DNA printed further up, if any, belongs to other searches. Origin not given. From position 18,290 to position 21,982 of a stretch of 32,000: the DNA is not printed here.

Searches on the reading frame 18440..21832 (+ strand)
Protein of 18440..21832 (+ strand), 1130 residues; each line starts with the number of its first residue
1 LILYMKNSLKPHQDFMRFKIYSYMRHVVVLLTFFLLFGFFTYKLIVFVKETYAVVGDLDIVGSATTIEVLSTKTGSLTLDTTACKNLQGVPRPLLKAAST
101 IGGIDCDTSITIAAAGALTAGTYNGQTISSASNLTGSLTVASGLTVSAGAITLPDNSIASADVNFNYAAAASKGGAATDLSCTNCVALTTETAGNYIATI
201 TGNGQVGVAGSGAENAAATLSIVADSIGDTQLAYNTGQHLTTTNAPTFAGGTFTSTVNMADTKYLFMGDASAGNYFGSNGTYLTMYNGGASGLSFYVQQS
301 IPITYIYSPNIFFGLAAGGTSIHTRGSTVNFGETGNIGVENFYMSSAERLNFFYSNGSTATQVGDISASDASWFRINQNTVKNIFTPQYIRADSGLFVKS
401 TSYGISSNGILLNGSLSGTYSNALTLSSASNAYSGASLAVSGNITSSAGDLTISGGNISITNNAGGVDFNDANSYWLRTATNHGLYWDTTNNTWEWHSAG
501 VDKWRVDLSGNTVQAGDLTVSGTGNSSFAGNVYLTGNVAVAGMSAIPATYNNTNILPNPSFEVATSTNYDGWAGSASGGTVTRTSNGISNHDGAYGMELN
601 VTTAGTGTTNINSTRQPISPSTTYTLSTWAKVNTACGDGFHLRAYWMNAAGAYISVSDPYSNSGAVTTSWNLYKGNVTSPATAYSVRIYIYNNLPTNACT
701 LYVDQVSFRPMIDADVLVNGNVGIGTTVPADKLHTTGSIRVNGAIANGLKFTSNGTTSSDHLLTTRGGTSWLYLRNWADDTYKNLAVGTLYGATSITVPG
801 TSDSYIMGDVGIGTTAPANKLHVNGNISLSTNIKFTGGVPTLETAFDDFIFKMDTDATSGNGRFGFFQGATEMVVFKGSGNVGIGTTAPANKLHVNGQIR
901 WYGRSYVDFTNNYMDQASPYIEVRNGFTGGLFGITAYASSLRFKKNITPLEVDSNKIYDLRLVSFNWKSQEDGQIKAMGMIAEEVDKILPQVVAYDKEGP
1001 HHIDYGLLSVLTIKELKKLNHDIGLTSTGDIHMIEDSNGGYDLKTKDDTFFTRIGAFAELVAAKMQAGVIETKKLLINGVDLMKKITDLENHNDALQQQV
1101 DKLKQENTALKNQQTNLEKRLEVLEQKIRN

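Call 46: search_protein_families(library=pfam, proteins=[window:18440-21832:+], max_evalue=0.001)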
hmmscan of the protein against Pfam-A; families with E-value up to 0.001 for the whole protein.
window:18440-21832:+ (1130 aa): 2 families
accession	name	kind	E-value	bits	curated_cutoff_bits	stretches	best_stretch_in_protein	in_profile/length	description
PF13884.11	Peptidase_S74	-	1.7e-11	44.6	22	1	939-993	1-57/58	Chaperone of endosialidase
PF12329.13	TMF_DNA_bd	-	0.00095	19.5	35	0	1082-1129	17-64/74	TATA element modulatory factor 1 DNA binding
